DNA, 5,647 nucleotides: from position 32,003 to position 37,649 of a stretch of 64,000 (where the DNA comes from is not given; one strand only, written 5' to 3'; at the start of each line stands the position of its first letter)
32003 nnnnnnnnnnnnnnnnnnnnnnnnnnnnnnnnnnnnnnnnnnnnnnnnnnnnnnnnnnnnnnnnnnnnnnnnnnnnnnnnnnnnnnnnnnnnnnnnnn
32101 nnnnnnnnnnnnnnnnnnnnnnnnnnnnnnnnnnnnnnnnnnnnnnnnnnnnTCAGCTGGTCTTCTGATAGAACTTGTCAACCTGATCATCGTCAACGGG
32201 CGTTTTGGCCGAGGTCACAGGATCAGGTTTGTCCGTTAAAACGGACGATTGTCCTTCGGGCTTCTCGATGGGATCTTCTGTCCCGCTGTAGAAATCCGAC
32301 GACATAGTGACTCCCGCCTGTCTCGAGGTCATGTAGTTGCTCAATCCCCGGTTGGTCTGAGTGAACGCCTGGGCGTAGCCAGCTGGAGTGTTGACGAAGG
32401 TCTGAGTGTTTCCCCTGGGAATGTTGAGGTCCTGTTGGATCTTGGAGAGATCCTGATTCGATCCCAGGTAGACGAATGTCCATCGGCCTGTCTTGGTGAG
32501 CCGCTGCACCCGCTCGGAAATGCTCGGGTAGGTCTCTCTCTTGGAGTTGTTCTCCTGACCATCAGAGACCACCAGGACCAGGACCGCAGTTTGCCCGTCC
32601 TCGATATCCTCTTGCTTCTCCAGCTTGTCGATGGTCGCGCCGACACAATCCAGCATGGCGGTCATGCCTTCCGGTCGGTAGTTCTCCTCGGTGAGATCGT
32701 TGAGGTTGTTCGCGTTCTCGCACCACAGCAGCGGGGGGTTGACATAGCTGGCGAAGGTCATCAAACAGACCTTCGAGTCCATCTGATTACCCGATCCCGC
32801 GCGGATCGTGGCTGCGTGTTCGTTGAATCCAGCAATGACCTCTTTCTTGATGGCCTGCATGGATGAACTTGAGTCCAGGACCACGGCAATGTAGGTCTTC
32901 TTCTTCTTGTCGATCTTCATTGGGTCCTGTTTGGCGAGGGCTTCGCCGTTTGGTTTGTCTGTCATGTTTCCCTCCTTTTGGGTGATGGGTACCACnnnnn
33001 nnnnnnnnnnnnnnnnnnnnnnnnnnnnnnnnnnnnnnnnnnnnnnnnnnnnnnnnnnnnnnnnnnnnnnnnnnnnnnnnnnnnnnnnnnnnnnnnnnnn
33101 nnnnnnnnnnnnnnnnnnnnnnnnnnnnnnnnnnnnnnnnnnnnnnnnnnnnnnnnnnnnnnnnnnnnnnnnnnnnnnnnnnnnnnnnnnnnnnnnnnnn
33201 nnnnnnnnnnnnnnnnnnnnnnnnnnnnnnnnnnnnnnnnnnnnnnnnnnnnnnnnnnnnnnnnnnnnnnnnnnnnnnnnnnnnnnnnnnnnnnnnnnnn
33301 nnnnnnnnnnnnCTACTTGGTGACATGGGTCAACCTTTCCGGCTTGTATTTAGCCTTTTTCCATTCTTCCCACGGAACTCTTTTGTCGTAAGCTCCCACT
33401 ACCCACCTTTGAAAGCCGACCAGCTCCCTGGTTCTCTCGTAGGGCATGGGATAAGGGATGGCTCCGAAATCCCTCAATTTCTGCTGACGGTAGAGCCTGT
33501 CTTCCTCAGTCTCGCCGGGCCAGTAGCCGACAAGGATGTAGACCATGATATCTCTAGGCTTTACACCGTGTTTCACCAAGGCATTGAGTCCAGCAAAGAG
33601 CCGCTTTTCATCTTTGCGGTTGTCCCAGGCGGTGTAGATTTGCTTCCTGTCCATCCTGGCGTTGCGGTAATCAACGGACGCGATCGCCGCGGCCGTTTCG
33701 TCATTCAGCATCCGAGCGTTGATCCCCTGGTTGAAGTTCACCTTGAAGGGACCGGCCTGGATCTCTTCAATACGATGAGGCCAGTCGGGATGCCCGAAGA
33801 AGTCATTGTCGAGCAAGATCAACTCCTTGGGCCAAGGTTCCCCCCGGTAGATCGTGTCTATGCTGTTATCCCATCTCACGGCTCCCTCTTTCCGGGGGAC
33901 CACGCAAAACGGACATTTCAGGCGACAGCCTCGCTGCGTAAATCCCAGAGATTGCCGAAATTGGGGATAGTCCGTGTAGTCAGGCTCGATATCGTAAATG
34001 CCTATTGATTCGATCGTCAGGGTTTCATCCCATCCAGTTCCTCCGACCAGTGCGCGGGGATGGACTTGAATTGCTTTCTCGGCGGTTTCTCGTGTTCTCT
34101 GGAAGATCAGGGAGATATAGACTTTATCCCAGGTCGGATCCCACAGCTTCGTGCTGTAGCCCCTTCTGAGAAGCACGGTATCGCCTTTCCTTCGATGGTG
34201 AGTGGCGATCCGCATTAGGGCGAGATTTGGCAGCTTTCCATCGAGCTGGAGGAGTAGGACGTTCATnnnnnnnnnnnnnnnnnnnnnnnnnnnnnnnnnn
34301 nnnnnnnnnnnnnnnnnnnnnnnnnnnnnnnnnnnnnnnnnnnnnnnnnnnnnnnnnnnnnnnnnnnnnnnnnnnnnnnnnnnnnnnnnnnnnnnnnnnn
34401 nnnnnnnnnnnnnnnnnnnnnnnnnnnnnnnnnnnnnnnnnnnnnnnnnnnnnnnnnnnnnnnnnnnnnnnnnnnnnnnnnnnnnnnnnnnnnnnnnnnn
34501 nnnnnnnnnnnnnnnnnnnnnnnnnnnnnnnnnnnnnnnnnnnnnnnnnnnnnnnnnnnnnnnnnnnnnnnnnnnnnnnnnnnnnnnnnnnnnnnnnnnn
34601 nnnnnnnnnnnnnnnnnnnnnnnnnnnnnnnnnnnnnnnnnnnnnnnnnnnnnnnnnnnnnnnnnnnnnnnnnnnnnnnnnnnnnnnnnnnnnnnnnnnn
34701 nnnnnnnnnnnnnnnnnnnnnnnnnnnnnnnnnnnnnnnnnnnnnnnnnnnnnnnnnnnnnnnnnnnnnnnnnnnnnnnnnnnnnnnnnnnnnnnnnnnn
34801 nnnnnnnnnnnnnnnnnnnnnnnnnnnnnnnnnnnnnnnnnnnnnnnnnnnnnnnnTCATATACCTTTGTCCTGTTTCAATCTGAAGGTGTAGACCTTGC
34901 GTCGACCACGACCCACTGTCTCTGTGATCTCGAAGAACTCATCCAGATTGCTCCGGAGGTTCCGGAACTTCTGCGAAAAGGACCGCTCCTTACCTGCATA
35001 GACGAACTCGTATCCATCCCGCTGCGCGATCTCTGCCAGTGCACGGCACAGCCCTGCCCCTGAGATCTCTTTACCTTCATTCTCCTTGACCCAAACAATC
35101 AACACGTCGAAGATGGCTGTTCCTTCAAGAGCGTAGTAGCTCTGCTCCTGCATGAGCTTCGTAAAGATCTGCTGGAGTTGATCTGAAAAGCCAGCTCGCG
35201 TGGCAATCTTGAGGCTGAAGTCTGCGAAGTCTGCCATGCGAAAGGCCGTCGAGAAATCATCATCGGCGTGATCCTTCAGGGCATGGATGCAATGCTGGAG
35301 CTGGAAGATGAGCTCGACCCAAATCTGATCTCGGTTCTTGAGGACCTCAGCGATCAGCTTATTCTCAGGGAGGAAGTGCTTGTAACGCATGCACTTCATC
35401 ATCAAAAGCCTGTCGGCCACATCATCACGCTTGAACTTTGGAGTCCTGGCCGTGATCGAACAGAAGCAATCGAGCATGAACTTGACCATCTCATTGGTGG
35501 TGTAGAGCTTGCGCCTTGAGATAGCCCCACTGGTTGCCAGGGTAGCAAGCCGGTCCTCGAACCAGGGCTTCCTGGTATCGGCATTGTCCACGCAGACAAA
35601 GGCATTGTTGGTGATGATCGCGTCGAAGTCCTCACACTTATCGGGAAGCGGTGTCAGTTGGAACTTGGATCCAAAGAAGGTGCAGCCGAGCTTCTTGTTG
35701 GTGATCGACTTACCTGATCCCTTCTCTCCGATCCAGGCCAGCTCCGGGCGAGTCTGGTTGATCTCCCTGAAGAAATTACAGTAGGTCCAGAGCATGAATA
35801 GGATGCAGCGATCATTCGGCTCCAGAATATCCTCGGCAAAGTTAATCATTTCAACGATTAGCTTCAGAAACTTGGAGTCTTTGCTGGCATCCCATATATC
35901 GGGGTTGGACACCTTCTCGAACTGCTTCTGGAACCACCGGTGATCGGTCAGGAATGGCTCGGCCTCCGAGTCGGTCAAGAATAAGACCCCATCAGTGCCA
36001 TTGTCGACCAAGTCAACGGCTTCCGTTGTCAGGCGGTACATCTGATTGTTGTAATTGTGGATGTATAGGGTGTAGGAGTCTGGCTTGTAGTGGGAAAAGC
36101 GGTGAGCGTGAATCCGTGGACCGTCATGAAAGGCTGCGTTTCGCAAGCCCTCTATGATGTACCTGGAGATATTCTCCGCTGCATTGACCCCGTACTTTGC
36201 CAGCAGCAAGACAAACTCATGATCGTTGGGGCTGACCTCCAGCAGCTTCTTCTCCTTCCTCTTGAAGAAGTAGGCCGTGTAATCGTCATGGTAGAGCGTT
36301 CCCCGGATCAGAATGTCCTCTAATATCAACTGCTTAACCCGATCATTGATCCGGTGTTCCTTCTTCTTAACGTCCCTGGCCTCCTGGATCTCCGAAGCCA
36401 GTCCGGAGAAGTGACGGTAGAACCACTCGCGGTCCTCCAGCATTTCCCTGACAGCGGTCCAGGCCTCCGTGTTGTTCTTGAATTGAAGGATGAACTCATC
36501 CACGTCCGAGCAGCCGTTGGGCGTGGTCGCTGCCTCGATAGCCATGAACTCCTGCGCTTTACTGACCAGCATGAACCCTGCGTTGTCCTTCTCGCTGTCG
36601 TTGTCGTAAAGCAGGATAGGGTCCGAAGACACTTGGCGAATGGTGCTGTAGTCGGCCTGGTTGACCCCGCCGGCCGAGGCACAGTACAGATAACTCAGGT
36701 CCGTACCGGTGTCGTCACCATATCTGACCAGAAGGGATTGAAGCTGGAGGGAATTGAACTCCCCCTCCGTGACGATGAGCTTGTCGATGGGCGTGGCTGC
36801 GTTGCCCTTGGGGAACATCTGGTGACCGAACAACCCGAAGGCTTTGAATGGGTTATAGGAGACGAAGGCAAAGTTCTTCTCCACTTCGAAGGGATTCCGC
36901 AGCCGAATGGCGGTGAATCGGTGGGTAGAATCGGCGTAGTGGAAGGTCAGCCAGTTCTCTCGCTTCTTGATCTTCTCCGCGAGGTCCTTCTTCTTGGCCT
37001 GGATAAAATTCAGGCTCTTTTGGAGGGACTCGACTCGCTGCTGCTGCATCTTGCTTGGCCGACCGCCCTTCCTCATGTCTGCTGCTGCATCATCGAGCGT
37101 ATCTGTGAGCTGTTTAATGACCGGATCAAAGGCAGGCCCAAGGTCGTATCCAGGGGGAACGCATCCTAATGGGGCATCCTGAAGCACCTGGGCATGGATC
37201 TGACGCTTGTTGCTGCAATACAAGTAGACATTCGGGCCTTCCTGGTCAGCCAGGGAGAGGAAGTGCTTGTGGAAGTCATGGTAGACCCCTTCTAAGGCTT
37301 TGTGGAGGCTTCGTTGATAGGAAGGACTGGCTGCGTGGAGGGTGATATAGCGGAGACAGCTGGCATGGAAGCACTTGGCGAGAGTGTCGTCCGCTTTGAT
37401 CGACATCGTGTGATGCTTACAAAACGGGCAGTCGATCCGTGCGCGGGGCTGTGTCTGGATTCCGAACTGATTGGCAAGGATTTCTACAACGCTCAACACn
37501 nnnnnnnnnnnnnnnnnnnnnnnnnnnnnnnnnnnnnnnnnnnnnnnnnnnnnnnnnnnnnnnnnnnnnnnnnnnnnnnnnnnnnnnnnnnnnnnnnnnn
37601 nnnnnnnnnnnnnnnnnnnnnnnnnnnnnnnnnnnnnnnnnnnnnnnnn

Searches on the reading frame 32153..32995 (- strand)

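Call 36: search_protein_families(library=pfam, proteins=[window:32153-32995:-], max_evalue=0.001)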
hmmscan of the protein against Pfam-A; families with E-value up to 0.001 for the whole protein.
window:32153-32995:- (280 aa): 0 families

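Call 63: search_protein_families(library=phrogs, proteins=[window:32153-32995:-], max_evalue=0.001)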
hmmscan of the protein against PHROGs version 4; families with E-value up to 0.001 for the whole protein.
window:32153-32995:- (280 aa): 2 families
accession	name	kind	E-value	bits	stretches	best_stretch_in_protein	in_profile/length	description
phrog_7371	-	unknown function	1.2e-31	111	1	30-231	3-189/204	-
phrog_26613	-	unknown function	2.1e-25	90.8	1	33-237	12-221/345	-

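Call 87: search_protein_families(library=ncbifam, proteins=[window:32153-32995:-], max_evalue=0.1)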
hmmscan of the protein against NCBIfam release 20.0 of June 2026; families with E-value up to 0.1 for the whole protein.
window:32153-32995:- (280 aa): 1 family
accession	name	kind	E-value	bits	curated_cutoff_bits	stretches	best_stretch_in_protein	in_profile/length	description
TIGR02442.1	Cob-chelat-sub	hypoth_equivalog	0.008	14.7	779.45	1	30-156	469-590/641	putative cobaltochelatase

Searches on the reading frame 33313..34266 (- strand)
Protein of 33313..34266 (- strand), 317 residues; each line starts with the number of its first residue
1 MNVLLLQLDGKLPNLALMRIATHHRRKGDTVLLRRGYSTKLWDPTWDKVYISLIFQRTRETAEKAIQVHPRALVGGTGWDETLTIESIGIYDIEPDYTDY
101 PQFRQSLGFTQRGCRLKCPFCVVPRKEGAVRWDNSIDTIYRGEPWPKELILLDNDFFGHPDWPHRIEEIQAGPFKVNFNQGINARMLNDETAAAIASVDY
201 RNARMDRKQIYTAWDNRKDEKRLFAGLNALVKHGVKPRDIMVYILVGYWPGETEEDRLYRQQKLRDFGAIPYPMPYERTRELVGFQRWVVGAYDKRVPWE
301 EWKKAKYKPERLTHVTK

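Call 36: search_protein_families(library=pfam, proteins=[window:33313-34266:-], max_evalue=0.001)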
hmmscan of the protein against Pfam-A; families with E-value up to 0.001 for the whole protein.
window:33313-34266:- (317 aa): 1 family
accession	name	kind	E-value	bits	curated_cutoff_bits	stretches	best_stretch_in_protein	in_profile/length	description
PF04055.27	Radical_SAM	-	2.7e-06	28.1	29.5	1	110-257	3-159/166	Radical SAM superfamily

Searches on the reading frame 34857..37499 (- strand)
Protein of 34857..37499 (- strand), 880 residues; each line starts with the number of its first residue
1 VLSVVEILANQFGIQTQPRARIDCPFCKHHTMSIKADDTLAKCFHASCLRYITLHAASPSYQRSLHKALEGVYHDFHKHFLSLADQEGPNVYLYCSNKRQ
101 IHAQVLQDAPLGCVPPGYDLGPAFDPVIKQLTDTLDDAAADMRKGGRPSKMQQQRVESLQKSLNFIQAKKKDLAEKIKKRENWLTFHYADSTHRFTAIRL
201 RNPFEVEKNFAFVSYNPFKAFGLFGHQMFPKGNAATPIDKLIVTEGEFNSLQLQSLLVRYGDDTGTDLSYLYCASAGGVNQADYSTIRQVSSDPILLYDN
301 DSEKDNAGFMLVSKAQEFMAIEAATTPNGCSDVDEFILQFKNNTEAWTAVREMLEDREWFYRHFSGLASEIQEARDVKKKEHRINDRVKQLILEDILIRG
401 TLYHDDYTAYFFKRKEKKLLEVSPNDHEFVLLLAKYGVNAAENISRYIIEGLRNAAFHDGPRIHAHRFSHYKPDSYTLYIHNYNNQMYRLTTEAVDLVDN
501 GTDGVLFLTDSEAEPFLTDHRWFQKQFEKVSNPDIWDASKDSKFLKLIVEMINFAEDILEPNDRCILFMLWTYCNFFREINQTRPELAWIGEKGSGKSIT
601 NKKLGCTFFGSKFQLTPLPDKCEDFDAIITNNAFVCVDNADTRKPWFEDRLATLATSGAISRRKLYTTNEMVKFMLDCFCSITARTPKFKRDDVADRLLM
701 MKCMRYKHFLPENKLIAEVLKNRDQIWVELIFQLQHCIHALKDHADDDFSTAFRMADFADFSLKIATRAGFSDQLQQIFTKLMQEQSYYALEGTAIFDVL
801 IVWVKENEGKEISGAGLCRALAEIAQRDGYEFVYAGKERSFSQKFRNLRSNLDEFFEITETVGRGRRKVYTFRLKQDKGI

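Call 12: search_protein_families(library=phrogs, proteins=[window:34857-37499:-], max_evalue=0.001)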
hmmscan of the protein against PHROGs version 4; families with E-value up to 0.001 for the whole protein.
window:34857-37499:- (880 aa): 0 families

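Call 36: search_protein_families(library=pfam, proteins=[window:34857-37499:-], max_evalue=0.001)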
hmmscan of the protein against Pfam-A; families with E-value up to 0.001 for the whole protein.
window:34857-37499:- (880 aa): 0 families

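Call 86: search_solved_structures(query=window:34857-37499:-, max_evalue=1)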
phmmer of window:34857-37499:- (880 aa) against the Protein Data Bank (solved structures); distinct sequences matched with E-value up to 1: 2.
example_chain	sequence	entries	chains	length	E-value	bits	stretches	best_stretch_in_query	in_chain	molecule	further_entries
8iej_A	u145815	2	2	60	0.27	12.6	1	19-80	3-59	E3 ubiquitin-protein ligase BRE1B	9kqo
5trb_A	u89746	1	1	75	0.35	12.3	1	18-80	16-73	E3 ubiquitin-protein ligase BRE1A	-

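Call 87: search_protein_families(library=ncbifam, proteins=[window:34857-37499:-], max_evalue=0.1)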
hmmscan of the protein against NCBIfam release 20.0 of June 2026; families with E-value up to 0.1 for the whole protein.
window:34857-37499:- (880 aa): 1 family
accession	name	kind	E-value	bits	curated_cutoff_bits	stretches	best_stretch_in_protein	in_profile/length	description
NF046113.1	BLP_Lacticasei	subfamily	0.09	12.8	40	0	836-856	23-43/46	bacteriocin-like peptide, LSEI_2386 family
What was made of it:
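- The 880-aa protein beside it has no recognisable domain (calls 12, 36, 86, 87).
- Tried and rejected: The 880-aa protein has no PDB or NCBIfam match (calls 86, 87).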
